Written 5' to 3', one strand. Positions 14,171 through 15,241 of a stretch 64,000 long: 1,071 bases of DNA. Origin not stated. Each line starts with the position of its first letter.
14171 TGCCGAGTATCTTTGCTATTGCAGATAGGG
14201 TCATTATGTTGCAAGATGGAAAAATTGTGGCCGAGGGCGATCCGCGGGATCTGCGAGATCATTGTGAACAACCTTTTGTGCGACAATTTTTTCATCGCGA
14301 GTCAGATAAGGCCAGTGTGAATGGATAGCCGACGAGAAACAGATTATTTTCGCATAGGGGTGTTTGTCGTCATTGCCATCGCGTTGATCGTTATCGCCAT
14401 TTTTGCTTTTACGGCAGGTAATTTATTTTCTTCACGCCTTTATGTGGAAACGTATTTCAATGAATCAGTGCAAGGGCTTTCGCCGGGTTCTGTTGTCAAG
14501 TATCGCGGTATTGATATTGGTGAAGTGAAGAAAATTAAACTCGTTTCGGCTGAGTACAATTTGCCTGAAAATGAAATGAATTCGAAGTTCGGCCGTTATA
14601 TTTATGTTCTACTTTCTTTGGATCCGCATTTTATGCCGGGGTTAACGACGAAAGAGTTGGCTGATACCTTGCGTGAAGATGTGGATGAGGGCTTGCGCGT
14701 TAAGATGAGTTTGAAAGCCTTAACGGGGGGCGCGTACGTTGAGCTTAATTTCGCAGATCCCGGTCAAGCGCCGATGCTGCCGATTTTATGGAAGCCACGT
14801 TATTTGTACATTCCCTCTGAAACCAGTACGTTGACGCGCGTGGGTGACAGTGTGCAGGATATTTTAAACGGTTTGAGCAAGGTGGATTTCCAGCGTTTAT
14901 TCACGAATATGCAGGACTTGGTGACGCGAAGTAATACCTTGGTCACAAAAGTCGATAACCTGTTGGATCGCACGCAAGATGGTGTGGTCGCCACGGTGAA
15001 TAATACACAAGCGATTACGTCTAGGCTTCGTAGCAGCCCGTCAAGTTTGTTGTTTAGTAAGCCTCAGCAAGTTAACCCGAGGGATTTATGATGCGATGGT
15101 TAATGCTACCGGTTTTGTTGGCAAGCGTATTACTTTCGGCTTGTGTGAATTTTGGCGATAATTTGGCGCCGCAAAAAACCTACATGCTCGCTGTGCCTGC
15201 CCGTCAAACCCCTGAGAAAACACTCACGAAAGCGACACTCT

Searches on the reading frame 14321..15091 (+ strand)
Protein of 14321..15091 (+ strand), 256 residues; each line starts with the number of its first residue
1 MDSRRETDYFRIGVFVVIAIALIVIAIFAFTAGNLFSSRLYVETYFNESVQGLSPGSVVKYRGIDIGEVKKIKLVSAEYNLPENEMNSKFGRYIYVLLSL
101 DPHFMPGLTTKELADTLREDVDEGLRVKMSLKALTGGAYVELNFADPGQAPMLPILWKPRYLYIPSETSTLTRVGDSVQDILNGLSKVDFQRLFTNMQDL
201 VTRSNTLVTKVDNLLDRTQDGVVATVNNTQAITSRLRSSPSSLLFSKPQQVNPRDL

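Call 17: find_encoding_contigs(protein=window:14321-15091:+, flank=10000, max_places=1)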
Protein window:14321-15091:+ (256 aa): 16 contigs read that carry it; 1 place shown.
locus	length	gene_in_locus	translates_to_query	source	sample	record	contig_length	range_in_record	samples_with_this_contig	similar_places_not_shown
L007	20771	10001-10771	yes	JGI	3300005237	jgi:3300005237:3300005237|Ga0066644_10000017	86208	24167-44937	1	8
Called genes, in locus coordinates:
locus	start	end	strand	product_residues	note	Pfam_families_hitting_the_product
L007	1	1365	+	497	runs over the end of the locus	PF07690:MFS_1, PF00854:PTR2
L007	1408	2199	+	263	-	PF00557:Peptidase_M24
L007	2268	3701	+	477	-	PF20154:LNT_N, PF00795:CN_hydrolase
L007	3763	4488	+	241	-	PF00196:GerE, PF08281:Sigma70_r4_2 (weak)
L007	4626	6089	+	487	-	PF00478:IMPDH, PF00571:CBS, PF01070:FMN_dh, PF03060:NMO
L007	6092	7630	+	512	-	PF00117:GATase, PF07722:Peptidase_C26, PF02540:NAD_synthase (weak), PF00764:Arginosuc_synth (weak), PF03054:tRNA_Me_trans (faint), PF00958:GMP_synt_C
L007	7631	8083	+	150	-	PF00383:dCMP_cyt_deam_1, PF14437:MafB19-deam, PF14439:Bd3614-deam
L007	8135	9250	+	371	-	PF13466:STAS_2 (weak), PF02405:MlaE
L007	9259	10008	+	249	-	PF00005:ABC_tran, PF09818:ABC_ATPase (faint), PF13304:AAA_21 (faint)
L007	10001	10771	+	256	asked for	PF02470:MlaD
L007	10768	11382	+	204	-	PF03886:ABC_trans_aux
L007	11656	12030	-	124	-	PF01245:Ribosomal_L19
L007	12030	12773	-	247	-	PF01746:tRNA_m1G_MT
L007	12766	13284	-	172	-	PF01782:RimM, PF05239:PRC, PF24986:PRC_RimM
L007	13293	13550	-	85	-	PF00886:Ribosomal_S16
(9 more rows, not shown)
